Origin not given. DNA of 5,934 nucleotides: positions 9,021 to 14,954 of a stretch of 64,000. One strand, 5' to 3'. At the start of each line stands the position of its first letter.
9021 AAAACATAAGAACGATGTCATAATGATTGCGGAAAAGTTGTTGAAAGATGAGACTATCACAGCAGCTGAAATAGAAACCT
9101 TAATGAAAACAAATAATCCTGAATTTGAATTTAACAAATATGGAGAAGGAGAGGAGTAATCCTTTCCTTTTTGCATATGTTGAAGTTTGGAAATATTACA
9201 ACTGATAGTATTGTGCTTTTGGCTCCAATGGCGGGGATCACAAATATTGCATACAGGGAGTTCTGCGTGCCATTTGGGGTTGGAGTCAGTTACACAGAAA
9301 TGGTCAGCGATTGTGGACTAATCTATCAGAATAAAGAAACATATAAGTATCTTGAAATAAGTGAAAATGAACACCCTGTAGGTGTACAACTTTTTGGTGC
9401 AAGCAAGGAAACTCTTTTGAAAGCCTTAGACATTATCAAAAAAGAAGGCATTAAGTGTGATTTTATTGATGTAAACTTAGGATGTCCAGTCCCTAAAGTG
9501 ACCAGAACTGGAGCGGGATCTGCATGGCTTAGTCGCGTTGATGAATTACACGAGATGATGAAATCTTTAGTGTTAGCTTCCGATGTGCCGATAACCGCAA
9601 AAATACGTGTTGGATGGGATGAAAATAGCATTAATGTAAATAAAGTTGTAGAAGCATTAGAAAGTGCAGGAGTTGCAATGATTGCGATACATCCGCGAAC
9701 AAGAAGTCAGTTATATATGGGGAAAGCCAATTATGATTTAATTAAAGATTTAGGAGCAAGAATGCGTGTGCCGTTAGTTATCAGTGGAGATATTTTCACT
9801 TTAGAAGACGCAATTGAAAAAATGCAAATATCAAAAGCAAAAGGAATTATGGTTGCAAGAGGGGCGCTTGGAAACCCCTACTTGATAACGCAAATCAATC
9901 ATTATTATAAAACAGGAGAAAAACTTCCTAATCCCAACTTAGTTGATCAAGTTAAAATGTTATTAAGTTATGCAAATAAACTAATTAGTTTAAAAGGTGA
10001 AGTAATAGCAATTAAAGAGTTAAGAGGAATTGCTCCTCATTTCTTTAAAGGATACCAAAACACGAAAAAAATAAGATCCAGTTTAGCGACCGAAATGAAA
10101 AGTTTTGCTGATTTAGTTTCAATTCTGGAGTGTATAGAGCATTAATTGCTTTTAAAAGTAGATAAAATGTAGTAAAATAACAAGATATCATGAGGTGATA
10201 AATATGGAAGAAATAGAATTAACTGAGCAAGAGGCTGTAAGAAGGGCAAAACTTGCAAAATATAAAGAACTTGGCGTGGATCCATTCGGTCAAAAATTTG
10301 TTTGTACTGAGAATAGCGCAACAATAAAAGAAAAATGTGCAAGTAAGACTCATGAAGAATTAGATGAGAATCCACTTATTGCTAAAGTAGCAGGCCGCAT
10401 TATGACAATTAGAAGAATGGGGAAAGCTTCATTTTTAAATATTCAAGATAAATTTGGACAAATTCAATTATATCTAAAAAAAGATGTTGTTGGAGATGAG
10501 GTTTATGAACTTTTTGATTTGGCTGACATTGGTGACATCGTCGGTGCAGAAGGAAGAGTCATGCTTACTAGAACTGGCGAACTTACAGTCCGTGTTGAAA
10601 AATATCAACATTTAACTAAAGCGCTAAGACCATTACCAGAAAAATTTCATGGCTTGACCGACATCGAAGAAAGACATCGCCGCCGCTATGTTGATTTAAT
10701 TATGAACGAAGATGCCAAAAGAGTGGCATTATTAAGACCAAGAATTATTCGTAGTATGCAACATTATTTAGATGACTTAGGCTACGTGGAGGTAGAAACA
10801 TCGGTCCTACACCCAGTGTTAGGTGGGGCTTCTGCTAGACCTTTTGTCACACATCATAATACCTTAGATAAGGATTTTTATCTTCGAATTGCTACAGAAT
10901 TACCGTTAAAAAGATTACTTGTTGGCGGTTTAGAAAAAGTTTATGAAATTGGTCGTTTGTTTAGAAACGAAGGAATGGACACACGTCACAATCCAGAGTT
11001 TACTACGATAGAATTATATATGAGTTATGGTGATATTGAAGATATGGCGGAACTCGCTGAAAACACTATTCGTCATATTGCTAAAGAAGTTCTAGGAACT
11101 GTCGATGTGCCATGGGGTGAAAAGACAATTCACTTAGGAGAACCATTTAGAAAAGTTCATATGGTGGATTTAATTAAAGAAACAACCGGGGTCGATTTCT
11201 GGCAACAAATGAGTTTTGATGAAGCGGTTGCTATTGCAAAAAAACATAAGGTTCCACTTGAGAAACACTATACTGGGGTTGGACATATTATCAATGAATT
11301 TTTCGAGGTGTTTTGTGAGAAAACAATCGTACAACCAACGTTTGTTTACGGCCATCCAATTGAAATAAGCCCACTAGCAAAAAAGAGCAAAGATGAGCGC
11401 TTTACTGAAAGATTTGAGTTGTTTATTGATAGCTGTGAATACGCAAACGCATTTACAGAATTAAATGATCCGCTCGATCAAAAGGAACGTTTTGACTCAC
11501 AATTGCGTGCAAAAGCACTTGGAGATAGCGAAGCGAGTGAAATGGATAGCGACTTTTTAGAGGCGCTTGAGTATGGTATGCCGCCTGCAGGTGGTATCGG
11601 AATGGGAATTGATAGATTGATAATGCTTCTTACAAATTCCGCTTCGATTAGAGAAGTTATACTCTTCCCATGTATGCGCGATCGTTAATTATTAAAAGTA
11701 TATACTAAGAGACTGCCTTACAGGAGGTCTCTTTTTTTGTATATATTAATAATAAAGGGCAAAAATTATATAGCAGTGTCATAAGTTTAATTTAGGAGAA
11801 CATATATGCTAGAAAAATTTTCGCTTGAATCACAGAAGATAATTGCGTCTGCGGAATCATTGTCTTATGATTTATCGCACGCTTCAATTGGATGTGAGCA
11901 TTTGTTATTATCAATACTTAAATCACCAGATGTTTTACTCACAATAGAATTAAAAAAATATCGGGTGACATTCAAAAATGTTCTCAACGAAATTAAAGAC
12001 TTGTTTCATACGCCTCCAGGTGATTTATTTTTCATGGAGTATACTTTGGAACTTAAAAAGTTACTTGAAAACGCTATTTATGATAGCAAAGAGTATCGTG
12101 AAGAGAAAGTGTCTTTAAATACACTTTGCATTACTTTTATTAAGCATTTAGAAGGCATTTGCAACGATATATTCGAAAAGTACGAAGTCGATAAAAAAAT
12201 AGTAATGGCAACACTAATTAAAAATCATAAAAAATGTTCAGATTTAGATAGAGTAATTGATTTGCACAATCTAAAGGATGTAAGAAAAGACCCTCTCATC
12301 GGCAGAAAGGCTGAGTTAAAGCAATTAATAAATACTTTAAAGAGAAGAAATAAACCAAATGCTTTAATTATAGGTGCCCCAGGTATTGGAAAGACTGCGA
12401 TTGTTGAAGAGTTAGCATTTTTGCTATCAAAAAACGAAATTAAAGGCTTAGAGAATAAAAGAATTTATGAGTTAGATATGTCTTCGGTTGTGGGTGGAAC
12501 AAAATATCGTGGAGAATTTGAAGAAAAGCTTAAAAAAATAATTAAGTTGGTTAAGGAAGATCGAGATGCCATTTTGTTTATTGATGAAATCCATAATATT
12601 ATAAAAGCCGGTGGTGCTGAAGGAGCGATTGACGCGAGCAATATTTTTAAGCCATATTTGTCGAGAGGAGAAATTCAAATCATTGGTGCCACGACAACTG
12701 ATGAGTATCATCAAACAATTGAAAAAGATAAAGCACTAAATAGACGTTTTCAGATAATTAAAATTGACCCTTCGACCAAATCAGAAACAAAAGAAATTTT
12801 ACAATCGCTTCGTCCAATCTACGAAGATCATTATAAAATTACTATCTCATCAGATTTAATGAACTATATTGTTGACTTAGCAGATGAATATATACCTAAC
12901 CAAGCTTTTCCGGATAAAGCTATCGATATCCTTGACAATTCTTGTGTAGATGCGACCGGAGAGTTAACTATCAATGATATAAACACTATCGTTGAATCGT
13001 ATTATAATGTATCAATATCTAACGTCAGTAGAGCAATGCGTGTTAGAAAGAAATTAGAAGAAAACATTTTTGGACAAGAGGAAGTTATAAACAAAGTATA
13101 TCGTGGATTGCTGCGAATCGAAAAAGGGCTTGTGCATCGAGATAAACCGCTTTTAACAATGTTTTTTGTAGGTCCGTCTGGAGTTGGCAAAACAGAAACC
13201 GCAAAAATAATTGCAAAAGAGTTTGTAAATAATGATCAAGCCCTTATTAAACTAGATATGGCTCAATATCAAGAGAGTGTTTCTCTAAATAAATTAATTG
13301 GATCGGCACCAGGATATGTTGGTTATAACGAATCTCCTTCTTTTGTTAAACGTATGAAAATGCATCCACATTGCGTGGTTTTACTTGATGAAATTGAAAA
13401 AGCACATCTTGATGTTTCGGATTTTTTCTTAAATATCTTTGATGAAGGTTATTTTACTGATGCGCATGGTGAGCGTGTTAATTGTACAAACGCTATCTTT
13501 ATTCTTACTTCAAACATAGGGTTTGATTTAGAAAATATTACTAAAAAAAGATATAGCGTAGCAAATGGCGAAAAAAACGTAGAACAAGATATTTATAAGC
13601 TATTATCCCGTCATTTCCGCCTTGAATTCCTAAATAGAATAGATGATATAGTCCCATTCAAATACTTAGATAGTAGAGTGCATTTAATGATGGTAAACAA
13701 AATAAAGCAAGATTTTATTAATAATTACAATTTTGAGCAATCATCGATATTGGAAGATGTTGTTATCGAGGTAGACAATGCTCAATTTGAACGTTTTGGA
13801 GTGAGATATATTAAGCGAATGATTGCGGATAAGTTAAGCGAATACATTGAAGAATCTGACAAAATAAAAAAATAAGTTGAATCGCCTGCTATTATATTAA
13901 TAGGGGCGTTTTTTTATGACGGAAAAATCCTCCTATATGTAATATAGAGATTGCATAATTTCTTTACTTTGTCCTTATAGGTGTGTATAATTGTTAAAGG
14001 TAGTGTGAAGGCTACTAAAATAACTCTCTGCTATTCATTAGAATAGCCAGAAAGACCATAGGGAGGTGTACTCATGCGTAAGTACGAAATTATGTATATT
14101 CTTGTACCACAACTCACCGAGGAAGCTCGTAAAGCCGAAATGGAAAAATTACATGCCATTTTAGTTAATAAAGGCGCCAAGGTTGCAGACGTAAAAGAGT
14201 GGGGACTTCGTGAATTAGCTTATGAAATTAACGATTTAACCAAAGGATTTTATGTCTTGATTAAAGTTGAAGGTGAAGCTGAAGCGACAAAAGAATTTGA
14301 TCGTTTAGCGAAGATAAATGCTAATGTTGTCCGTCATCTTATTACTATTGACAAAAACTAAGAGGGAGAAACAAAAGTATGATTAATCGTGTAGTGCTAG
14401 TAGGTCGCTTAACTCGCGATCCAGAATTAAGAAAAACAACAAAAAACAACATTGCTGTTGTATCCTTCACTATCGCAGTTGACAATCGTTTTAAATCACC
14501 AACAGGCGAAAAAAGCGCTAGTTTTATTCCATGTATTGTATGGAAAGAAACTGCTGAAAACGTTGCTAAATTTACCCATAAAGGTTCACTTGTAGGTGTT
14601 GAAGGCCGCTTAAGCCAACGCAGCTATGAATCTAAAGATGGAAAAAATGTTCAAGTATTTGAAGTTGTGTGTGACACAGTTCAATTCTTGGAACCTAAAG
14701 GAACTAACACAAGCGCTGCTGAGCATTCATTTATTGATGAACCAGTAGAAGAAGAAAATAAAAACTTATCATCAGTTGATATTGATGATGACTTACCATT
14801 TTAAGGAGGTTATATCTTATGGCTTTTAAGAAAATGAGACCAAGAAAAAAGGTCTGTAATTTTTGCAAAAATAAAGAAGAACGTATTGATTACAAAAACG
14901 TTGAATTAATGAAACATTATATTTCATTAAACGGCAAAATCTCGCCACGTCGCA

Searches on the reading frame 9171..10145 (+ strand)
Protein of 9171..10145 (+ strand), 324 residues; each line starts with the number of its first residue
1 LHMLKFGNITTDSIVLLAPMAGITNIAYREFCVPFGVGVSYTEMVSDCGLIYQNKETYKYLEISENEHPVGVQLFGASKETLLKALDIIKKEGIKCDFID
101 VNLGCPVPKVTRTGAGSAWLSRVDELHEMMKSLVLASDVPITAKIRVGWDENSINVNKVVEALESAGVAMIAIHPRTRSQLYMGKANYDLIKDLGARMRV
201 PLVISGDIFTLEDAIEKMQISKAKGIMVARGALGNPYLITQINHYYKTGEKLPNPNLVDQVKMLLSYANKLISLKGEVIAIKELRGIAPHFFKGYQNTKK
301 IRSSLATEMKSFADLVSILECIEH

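Call 21: search_protein_families(library=pfam, proteins=[window:9171-10145:+], max_evalue=0.00001)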
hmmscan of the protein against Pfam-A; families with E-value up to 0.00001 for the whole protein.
window:9171-10145:+ (324 aa): 1 family
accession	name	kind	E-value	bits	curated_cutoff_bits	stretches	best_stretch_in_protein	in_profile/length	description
PF01207.24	Dus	-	8.7e-72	242.3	20.4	1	16-305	1-289/311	Dihydrouridine synthase (Dus)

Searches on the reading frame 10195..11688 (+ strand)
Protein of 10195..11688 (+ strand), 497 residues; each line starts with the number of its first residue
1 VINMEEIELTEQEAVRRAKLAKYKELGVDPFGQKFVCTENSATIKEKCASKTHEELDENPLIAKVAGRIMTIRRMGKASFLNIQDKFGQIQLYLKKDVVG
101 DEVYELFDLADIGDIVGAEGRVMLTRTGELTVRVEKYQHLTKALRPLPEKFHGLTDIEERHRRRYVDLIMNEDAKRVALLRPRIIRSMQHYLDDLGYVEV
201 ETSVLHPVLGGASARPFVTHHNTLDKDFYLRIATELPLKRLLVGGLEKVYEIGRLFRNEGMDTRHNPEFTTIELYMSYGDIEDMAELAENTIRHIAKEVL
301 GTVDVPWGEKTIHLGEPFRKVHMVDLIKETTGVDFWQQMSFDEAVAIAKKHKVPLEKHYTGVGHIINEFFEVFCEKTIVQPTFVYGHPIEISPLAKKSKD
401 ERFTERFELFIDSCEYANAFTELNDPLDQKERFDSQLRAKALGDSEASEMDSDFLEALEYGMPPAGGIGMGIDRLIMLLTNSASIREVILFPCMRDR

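Call 21: search_protein_families(library=pfam, proteins=[window:10195-11688:+], max_evalue=0.00001)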
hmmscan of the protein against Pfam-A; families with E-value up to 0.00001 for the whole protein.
window:10195-11688:+ (497 aa): 3 families
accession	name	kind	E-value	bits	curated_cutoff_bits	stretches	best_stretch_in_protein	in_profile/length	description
PF00152.25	tRNA-synt_2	-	8.1e-84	281.7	25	1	157-494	2-307/308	tRNA synthetases class II (D, K and N)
PF01336.31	tRNA_anti-codon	-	2.6e-16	59.8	27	1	64-139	2-74/75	OB-fold nucleic acid binding domain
PF01409.25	tRNA-synt_2d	-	7.1e-06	26.1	19.8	0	248-301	104-155/246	tRNA synthetases class II core domain (F)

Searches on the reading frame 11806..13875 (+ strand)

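Call 21: search_protein_families(library=pfam, proteins=[window:11806-13875:+], max_evalue=0.00001)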
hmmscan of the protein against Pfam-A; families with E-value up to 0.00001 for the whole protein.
window:11806-13875:+ (689 aa): 13 families
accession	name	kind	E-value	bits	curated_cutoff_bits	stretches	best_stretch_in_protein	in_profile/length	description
PF07724.20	AAA_2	-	1.1e-47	162.5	27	1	448-615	2-166/166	AAA domain (Cdc48 subfamily)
PF00004.35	AAA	-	5.6e-25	88.7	21.2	2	187-317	2-125/131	ATPase family associated with various cellular activities (AAA)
PF17871.7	AAA_lid_9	-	1.3e-16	60.9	22.8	1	325-383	2-60/104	AAA lid domain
PF07728.20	AAA_5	-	4.1e-15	56.4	22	1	452-571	2-123/139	AAA domain (dynein-related subfamily)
PF13191.12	AAA_16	-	4.3e-12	47.3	32.6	1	163-210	1-51/167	AAA ATPase domain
PF00158.32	Sigma54_activat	-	2.2e-11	44.1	20.2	1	450-570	23-142/168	Sigma-54 interaction domain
PF05621.17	TniB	-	3.1e-11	43.5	22.4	1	170-321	22-185/189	Bacterial TniB protein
PF13401.12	AAA_22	-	1.1e-09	39.1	27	0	182-276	4-106/130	AAA domain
PF05496.18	RuvB_N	-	1.2e-08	35.3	27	0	419-474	7-58/159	Holliday junction DNA helicase RuvB P-loop domain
PF13173.12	AAA_14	-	3e-08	34.2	27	0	184-269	3-75/129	AAA domain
PF20720.3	nSTAND3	-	5.3e-08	33.2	27.2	0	185-227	19-46/155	Novel STAND NTPase 3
PF12775.13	AAA_7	-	1.1e-06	28.8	25.8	0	452-500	36-84/181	P-loop containing dynein motor region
PF01637.24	ATPase_2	-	2.2e-06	28.1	33.2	0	167-335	4-194/225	ATPase domain predominantly from Archaea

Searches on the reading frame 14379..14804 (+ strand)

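Call 21: search_protein_families(library=pfam, proteins=[window:14379-14804:+], max_evalue=0.00001)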
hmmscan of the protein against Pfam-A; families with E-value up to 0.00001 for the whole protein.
window:14379-14804:+ (141 aa): 1 family
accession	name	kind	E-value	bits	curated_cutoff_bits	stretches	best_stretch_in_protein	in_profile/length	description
PF00436.31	SSB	-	1.8e-32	111.9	26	1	2-104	1-104/104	Single-strand binding protein family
